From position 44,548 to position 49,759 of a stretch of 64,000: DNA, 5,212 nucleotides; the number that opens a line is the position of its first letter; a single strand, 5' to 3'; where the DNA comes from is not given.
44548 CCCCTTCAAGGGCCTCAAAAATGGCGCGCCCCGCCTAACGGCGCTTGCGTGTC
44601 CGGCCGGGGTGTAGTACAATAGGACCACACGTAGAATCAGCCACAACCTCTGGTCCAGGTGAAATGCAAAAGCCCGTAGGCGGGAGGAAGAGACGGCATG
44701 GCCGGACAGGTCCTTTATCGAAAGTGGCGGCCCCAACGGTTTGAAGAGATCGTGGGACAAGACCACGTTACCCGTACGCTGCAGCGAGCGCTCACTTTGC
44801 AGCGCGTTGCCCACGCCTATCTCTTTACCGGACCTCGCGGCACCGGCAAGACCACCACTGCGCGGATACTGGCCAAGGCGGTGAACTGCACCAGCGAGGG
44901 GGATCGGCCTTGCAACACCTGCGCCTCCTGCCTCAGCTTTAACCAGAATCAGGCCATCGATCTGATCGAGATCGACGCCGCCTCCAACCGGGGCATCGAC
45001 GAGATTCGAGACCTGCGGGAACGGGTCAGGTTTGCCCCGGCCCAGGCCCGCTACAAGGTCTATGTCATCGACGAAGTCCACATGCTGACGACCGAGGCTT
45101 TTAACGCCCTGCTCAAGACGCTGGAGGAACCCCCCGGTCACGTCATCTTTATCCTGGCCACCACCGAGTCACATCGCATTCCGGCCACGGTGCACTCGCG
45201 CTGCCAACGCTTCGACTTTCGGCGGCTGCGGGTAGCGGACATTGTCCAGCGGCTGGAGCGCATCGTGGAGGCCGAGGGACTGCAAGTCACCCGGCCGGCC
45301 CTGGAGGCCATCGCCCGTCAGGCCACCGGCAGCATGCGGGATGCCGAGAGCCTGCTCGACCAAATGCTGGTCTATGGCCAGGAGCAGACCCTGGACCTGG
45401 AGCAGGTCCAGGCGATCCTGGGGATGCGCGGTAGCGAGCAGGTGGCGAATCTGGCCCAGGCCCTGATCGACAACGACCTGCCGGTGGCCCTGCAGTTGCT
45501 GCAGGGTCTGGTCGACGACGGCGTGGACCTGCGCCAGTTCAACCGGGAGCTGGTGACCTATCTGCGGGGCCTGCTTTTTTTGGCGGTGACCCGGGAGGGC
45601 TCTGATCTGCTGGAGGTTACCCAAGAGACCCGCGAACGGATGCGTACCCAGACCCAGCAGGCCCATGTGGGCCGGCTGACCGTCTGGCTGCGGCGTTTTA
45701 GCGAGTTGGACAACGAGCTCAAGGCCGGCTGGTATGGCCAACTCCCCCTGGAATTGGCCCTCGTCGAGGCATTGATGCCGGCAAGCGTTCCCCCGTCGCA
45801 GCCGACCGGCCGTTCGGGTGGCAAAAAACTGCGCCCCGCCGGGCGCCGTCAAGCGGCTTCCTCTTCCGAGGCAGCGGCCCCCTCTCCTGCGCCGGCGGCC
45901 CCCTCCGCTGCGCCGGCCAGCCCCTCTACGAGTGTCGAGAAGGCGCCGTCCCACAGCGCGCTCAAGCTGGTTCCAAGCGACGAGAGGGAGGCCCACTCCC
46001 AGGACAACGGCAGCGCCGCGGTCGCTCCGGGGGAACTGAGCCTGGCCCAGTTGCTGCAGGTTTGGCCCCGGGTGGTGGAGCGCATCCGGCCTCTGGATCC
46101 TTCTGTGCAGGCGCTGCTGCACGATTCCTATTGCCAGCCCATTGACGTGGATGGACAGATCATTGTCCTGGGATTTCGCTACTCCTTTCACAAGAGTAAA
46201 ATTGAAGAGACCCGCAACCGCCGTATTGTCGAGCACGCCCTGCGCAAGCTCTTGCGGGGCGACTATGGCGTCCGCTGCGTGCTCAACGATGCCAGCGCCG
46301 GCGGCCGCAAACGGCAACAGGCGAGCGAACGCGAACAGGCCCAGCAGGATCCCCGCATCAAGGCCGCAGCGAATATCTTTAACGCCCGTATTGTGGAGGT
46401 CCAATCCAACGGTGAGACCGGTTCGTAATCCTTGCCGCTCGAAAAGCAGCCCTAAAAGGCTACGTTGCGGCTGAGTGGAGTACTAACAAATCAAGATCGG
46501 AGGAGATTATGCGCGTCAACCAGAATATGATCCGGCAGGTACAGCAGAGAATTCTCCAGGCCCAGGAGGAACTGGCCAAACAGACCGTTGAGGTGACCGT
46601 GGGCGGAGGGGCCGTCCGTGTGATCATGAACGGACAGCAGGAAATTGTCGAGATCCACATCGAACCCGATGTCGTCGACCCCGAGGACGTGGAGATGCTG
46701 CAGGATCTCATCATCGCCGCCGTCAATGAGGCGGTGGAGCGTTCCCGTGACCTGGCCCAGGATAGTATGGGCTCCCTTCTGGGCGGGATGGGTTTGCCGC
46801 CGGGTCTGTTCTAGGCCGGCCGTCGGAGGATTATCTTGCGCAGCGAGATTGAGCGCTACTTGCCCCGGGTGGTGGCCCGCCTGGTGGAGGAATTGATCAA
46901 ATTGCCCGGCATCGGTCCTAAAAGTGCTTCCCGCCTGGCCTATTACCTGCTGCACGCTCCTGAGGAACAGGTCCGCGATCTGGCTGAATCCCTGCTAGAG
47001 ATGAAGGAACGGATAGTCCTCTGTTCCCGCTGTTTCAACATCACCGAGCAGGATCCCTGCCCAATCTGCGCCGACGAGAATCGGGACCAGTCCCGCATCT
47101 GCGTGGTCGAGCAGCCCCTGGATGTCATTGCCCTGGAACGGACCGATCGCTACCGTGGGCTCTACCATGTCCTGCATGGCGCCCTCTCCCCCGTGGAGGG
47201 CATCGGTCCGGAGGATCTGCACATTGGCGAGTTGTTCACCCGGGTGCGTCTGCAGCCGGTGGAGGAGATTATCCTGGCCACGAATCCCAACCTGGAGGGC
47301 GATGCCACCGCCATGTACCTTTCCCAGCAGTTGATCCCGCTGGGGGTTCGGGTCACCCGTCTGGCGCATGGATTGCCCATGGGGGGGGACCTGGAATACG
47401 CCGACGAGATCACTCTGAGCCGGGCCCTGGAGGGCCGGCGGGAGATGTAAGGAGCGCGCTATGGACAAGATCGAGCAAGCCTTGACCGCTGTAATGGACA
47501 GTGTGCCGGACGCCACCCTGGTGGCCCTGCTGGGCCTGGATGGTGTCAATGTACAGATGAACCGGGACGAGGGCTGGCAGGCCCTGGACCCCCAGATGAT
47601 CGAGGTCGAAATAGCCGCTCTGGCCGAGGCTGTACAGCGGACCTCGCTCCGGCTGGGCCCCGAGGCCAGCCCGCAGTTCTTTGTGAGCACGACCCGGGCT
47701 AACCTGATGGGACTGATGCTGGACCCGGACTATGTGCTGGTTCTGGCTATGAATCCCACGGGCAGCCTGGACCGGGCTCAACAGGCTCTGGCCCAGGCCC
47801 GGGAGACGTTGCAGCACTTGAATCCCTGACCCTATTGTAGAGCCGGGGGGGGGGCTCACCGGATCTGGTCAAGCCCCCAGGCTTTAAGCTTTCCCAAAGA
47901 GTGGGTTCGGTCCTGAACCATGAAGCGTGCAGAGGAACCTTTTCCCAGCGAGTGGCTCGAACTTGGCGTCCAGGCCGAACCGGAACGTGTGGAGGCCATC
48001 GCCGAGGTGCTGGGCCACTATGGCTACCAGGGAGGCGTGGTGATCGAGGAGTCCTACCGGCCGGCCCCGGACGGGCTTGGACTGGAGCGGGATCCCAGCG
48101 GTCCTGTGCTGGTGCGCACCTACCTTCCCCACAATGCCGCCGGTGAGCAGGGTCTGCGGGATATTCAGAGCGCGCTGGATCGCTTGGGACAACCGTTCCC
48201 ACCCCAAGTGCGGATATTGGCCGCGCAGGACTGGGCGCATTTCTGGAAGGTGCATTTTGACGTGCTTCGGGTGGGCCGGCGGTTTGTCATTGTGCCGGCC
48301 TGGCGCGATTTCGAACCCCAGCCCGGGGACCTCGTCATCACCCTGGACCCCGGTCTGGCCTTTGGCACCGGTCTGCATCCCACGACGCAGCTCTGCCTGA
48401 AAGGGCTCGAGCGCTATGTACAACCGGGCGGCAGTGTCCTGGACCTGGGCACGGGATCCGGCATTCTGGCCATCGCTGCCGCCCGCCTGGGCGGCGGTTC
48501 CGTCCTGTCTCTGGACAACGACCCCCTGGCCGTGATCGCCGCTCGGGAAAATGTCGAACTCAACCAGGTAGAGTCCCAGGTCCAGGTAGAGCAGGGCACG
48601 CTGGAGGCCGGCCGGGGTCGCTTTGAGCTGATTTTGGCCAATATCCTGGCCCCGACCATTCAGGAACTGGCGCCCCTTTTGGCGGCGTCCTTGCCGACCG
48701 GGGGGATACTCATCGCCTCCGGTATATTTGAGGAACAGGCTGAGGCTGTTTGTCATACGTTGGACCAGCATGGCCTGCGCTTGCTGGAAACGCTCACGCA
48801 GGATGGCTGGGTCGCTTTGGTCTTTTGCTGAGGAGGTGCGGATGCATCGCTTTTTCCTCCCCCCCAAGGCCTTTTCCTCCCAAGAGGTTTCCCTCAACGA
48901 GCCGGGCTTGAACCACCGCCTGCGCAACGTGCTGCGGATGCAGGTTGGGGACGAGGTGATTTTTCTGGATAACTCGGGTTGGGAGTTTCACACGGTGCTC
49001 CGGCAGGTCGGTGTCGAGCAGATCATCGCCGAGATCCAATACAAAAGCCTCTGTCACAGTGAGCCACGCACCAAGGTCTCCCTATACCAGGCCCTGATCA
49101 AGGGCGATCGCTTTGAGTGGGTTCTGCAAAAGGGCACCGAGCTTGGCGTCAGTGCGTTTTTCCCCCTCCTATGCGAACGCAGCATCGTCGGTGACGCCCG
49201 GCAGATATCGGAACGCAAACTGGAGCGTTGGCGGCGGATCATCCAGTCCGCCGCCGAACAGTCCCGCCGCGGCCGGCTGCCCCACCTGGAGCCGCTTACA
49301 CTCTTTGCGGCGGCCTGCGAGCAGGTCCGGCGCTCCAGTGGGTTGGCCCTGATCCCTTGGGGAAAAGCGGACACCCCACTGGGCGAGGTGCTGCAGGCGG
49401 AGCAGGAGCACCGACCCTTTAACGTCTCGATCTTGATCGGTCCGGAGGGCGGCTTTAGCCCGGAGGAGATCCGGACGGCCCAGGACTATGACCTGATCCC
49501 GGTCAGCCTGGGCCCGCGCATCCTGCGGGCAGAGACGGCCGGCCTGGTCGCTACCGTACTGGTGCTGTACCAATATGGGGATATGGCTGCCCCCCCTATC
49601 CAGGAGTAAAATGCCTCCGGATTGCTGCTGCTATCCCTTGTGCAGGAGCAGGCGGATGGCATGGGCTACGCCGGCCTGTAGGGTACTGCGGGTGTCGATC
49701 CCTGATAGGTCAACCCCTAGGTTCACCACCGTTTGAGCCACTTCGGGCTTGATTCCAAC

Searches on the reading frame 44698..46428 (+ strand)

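Call 35: search_protein_families(library=pfam, proteins=[window:44698-46428:+], max_evalue=0.0001)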
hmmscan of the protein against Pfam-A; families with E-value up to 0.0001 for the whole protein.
window:44698-46428:+ (576 aa): 11 families
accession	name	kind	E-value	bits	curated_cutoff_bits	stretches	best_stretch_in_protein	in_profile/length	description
PF13177.12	DNA_pol3_delta2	-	1.1e-45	156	27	1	21-177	2-160/161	DNA polymerase III, delta subunit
PF22608.2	DNAX_ATPase_lid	-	2.1e-14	53.5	27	1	182-228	2-48/49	DNA polymerase III clamp loader subunit, ATPase lid domain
PF00004.35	AAA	-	5.7e-14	53.1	21.2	1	42-172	2-126/131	ATPase family associated with various cellular activities (AAA)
PF12169.13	DNA_pol3_gamma3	-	2.4e-11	44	24.4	1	233-366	2-135/143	DNA polymerase III subunits gamma and tau domain III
PF13401.12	AAA_22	-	2.8e-08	34.6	27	1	40-156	7-123/130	AAA domain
PF13604.12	AAA_30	-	4e-07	30.4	27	1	39-152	19-122/191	AAA domain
PF20964.2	DnaX_C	-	9.3e-07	29.3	26.2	1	445-541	5-99/113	DNA polymerase III subunit tau, C-terminal domain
PF05496.18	RuvB_N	-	1.7e-06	28.4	27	1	11-106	2-96/159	Holliday junction DNA helicase RuvB P-loop domain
PF07728.20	AAA_5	-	4.1e-06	27.3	22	1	42-144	3-92/139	AAA domain (dynein-related subfamily)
PF13245.12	AAA_19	-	9.2e-06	26.3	25.1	1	35-151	8-122/134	AAA domain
PF13173.12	AAA_14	-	4.7e-05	23.8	27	0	40-149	4-93/129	AAA domain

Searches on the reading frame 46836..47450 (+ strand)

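Call 36: search_protein_families(library=pfam, proteins=[window:46836-47450:+], max_evalue=0.0001)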
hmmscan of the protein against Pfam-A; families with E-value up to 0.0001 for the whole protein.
window:46836-47450:+ (204 aa): 6 families
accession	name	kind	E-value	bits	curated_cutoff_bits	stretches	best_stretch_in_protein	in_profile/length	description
PF13662.12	Toprim_4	-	7e-28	97.1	25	1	87-177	2-85/85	Toprim domain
PF21176.3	RecR_HhH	-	1.3e-16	60.6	27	1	14-55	2-43/45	RecR, helix-hairpin-helix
PF21175.2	RecR_C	-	2e-14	53.1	22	1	179-202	1-24/24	RecR, C-terminal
PF01751.28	Toprim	-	1.1e-10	42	23.1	1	88-166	2-80/96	Toprim domain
PF02132.21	RecR_ZnF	-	4.3e-10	39.6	22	1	60-80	1-21/21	RecR, Cys4-zinc finger domain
PF00633.29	HHH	-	2.1e-05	24.5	24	1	12-33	5-26/30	Helix-hairpin-helix motif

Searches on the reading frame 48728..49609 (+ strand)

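Call 36: search_protein_families(library=pfam, proteins=[window:48728-49609:+], max_evalue=0.0001)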
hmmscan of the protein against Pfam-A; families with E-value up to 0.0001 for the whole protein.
window:48728-49609:+ (293 aa): 2 families
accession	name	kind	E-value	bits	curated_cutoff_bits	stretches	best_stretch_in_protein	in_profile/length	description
PF04452.19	Methyltrans_RNA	-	2.5e-47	160.9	23.9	1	113-278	3-163/165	RNA methyltransferase domain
PF20260.4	PUA_4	-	7.9e-05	23.1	23.9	0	65-103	9-47/48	RNA methyltransferase PUA domain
